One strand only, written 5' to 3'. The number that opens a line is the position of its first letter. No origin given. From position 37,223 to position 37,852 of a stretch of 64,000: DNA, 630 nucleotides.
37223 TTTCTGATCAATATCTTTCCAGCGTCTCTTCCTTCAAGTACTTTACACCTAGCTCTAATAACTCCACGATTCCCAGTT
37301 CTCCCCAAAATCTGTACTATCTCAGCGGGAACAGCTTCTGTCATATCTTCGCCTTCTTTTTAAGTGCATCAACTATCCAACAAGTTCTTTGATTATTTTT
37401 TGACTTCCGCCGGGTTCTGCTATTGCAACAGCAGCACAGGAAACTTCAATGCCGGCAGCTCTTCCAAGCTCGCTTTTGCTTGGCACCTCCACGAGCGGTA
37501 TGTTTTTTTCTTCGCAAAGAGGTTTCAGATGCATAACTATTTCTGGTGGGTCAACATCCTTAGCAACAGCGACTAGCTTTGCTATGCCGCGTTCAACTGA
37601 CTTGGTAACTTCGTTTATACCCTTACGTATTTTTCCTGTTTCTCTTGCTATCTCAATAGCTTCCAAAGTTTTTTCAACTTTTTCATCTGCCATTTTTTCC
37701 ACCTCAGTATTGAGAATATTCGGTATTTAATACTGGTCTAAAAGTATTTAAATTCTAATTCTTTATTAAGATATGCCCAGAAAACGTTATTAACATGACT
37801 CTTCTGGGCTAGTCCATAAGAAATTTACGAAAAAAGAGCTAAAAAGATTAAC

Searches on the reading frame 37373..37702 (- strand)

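Call 59: search_protein_families(library=pfam, proteins=[window:37373-37702:-], max_evalue=0.0001)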
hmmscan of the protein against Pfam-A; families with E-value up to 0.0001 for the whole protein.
window:37373-37702:- (109 aa): 1 family
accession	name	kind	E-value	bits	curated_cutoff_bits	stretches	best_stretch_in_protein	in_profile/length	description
PF01248.31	Ribosomal_L7Ae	-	7.6e-29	99.7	22.1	1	11-103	2-94/95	Ribosomal protein L7Ae/L30e/S12e/Gadd45 family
